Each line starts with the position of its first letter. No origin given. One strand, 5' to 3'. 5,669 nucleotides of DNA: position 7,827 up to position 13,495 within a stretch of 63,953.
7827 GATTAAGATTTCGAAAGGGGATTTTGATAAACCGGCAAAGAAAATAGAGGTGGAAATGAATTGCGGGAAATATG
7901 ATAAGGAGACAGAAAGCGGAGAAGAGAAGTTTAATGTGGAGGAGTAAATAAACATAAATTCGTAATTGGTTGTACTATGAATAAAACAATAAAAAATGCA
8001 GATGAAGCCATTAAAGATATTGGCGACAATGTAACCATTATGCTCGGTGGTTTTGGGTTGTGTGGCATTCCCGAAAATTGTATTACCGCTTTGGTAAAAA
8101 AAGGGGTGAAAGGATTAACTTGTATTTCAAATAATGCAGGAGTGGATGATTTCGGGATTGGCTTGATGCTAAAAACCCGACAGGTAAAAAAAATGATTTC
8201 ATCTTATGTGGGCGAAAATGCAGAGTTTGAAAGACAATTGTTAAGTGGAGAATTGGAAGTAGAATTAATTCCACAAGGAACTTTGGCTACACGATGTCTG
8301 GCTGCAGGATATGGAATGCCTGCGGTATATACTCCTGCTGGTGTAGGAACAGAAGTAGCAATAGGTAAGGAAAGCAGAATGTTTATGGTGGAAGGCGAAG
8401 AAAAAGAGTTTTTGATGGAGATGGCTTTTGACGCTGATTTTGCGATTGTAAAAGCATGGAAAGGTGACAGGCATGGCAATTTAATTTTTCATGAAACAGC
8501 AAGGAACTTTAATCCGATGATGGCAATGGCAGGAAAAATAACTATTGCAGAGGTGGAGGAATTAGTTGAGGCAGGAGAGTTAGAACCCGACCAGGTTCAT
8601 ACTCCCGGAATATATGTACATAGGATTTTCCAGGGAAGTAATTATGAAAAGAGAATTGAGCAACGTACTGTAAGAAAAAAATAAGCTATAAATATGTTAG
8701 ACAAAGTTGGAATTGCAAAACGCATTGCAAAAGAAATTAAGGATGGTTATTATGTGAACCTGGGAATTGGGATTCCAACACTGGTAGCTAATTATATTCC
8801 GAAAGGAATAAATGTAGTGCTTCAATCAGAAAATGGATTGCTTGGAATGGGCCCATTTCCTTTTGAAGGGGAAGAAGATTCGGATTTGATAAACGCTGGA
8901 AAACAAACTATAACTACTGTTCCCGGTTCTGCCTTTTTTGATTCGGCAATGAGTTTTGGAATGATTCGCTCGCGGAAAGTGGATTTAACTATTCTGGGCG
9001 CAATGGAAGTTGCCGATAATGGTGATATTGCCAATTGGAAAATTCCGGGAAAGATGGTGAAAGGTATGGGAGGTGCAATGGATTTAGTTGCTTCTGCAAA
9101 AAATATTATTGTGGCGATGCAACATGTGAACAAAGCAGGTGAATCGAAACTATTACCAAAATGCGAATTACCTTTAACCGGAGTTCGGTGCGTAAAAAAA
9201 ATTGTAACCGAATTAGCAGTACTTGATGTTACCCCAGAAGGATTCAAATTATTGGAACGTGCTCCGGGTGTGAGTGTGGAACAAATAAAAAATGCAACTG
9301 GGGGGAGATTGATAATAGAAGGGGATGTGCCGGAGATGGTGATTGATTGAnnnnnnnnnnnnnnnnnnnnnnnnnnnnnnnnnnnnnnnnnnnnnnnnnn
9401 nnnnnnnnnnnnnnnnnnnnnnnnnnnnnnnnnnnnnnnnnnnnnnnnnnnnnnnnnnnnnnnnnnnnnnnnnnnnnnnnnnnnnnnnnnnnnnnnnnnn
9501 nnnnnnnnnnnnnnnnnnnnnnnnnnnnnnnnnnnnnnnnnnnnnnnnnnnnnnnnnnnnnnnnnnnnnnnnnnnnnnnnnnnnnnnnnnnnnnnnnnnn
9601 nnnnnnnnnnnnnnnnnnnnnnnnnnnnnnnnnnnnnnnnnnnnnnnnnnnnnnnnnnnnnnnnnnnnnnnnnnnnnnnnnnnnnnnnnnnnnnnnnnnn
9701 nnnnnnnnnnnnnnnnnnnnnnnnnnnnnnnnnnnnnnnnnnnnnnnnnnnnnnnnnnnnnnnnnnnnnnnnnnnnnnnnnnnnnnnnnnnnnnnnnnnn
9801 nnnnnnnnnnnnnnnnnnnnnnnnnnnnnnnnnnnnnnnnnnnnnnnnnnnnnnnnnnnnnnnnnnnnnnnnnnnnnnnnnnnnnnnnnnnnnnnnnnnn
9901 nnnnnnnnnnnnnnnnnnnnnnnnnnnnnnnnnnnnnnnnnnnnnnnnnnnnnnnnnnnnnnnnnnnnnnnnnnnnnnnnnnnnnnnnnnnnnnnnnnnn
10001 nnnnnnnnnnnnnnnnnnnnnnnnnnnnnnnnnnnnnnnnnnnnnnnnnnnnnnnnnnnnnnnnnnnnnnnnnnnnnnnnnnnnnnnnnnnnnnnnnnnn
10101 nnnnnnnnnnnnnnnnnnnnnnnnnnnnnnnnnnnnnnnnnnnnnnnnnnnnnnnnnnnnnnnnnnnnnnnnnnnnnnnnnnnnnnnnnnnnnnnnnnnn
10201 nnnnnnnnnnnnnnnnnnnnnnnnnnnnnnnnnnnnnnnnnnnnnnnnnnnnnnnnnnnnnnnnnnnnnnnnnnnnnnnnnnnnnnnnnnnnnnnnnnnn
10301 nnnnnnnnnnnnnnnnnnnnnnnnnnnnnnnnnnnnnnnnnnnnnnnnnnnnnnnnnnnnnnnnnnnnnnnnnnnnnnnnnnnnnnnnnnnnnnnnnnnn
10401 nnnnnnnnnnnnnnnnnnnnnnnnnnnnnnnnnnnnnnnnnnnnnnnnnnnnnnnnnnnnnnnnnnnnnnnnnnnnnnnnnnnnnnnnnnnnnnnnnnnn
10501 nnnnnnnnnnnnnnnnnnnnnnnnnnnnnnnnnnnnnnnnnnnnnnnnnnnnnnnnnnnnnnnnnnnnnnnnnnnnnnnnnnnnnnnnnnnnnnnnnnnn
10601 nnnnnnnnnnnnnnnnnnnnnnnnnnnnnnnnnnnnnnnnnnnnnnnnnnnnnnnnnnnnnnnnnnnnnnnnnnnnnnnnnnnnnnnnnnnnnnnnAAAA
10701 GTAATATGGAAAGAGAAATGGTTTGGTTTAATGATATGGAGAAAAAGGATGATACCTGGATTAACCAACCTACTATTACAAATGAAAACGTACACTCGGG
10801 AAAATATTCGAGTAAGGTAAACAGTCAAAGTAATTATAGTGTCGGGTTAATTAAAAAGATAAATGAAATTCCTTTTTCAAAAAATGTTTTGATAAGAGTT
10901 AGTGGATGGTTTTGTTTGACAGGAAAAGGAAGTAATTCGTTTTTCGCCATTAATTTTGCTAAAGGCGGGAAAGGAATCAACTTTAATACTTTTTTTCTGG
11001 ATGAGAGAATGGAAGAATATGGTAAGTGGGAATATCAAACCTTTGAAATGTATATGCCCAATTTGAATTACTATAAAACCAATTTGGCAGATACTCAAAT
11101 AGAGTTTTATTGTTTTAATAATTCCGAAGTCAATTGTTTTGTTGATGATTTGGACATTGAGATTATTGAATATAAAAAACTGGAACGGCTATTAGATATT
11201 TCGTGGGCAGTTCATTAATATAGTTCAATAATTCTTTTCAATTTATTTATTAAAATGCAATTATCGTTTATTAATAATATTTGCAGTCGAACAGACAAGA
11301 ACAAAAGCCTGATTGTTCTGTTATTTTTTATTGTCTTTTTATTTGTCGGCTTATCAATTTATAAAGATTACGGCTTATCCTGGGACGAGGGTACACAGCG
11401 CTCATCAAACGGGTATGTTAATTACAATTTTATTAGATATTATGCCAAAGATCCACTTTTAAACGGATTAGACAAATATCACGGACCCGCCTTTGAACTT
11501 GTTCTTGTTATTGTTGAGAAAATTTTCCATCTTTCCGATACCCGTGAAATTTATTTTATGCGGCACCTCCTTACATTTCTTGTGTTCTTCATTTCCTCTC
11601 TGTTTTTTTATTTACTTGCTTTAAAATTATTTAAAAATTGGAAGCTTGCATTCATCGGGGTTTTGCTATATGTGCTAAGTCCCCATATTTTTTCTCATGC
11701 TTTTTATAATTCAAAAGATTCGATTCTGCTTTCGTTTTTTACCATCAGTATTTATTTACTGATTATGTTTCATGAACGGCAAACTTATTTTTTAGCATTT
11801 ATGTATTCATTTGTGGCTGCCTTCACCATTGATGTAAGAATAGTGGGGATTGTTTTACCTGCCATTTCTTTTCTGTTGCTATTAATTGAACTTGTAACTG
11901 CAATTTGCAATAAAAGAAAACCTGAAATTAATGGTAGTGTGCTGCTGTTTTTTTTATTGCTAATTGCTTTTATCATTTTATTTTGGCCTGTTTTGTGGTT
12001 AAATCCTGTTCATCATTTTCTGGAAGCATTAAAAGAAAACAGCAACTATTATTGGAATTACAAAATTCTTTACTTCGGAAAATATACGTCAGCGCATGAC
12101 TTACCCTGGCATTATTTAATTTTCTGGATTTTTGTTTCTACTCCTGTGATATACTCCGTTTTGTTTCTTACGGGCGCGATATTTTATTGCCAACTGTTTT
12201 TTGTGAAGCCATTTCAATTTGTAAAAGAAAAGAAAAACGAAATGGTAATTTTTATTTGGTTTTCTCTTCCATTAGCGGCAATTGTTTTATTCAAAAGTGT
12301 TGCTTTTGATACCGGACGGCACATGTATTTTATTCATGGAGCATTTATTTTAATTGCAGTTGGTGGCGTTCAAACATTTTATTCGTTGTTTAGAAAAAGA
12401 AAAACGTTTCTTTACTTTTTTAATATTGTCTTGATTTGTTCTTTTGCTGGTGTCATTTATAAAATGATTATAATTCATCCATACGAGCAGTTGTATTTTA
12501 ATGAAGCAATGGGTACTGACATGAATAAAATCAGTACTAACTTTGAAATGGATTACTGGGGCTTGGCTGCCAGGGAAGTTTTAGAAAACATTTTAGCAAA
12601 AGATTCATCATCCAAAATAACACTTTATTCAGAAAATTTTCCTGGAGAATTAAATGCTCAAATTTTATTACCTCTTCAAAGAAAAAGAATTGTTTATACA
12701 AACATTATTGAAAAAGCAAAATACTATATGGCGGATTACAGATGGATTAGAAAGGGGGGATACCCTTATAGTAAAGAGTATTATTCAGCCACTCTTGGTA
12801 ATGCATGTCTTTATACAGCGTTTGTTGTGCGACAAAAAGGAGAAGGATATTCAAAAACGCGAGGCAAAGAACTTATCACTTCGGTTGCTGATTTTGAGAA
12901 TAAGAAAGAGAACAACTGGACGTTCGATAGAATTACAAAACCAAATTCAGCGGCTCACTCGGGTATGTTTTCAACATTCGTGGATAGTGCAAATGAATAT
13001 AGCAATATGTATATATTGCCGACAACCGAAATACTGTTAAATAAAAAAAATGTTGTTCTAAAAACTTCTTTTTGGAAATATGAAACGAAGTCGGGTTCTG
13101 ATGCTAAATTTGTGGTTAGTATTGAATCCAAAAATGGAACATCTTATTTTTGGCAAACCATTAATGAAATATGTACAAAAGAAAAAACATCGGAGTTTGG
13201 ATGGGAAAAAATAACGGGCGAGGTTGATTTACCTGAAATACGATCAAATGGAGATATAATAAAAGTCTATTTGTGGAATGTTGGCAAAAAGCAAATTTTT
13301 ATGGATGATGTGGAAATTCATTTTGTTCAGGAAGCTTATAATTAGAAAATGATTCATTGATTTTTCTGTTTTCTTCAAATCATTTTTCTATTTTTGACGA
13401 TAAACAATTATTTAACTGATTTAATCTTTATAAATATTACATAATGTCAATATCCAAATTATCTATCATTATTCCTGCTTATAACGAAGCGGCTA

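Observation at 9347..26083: Island of seven polytopic GT-C-like membrane proteins with swapped lectin-type modules and a single polyprenol-phosphate GT2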

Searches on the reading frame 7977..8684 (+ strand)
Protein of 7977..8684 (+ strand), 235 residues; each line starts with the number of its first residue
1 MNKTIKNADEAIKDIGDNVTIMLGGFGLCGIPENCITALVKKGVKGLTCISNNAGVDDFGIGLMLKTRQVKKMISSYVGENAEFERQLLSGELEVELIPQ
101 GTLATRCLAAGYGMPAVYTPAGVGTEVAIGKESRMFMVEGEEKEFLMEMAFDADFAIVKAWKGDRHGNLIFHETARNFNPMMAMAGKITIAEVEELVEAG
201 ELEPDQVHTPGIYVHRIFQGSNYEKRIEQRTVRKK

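Call 7: search_protein_families(library=pfam, proteins=[window:7977-8684:+], max_evalue=0.001)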
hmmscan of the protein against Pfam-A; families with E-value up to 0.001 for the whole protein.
window:7977-8684:+ (235 aa): 1 family
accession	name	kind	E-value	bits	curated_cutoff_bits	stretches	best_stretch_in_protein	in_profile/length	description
PF01144.29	CoA_trans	-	1.5e-68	230.9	23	1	6-219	2-216/217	Coenzyme A transferase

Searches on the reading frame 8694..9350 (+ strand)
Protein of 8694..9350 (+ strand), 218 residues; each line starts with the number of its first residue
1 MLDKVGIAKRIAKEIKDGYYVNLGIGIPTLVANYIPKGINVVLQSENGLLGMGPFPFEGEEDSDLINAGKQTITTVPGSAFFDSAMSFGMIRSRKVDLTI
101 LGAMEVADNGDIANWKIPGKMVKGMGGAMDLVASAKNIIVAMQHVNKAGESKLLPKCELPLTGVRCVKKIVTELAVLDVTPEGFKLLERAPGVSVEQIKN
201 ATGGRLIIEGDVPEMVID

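Call 7: search_protein_families(library=pfam, proteins=[window:8694-9350:+], max_evalue=0.001)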
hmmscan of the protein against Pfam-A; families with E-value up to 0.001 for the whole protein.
window:8694-9350:+ (218 aa): 2 families
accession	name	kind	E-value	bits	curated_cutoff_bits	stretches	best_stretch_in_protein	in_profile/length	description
PF01144.29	CoA_trans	-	2.1e-47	161.8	23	1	7-200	4-216/217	Coenzyme A transferase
PF13336.12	AcetylCoA_hyd_C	-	4.7e-05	23.8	23.7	1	90-178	28-125/154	Acetyl-CoA hydrolase/transferase C-terminal domain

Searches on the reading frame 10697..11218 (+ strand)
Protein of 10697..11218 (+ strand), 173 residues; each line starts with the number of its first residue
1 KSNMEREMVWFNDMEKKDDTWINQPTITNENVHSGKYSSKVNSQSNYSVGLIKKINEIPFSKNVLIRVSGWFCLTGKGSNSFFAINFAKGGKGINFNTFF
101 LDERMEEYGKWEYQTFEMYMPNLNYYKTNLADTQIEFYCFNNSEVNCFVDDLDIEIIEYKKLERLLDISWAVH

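Call 11: search_protein_families(library=pfam, proteins=[window:10697-11218:+], max_evalue=10)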
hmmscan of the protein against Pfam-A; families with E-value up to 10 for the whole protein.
window:10697-11218:+ (173 aa): 1 family
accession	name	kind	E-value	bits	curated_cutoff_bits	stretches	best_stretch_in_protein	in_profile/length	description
PF16453.11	IQ_SEC7_PH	-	0.14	12.5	27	1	123-164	84-125/135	PH domain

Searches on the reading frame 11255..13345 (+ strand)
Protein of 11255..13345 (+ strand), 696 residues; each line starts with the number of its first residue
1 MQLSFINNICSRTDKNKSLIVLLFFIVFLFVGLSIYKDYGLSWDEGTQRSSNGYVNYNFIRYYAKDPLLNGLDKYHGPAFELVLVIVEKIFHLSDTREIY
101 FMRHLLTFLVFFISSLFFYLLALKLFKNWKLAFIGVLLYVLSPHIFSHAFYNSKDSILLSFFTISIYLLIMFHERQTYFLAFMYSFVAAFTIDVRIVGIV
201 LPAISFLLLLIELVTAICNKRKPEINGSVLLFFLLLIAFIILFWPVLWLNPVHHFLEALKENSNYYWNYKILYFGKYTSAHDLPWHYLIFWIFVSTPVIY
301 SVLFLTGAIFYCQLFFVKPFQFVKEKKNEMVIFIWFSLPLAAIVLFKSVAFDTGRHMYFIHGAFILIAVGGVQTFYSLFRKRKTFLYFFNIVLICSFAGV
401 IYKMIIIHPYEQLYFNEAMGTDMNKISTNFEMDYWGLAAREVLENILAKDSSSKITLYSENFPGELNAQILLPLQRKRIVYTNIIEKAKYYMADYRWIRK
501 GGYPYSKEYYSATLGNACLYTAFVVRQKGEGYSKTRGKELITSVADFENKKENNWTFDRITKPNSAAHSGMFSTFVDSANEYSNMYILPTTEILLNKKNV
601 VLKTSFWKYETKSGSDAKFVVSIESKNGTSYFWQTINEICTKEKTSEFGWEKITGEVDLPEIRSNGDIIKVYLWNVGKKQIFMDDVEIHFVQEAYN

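Call 4: search_protein_families(library=pfam, proteins=[window:11255-13345:+], max_evalue=0.01)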
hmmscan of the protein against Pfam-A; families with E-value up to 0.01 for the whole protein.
window:11255-13345:+ (696 aa): 1 family
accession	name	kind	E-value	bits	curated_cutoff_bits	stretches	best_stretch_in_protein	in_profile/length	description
PF13231.12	PMT_2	-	2.6e-05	24.9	26.1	1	76-235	2-154/160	Dolichyl-phosphate-mannose-protein mannosyltransferase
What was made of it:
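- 11255..13345 (+): M2: PMT_2/ArnT-like GT-C with a WDE first-loop motif and a C-terminal CBM-like module (about nt 12851-13330). PMT_2 at 2.6e-5, below the gathering score (call 4).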

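Call 6: search_protein_families(library=ncbifam, proteins=[window:11255-13345:+], max_evalue=0.01)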
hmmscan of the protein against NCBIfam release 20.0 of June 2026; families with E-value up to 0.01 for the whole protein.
window:11255-13345:+ (696 aa): 0 families

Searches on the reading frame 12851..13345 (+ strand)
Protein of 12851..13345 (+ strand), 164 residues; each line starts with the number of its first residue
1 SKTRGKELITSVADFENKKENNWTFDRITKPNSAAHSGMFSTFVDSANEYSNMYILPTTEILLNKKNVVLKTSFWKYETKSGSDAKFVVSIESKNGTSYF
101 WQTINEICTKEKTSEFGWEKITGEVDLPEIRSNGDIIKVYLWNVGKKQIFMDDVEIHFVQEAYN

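Call 11: search_protein_families(library=pfam, proteins=[window:12851-13345:+], max_evalue=10)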
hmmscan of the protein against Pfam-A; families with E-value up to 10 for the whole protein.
window:12851-13345:+ (164 aa): 3 families
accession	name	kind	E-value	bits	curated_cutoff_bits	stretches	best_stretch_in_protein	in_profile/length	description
PF17047.11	SMP_LBD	-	0.11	12.4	27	1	114-160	43-84/180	Synaptotagmin-like mitochondrial-lipid-binding domain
PF07836.16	DmpG_comm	-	0.24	11.4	27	1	37-63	13-39/63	DmpG-like communication domain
PF16820.11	PKD_3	-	0.47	10.8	26.3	1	77-120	13-56/68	PKD-like domain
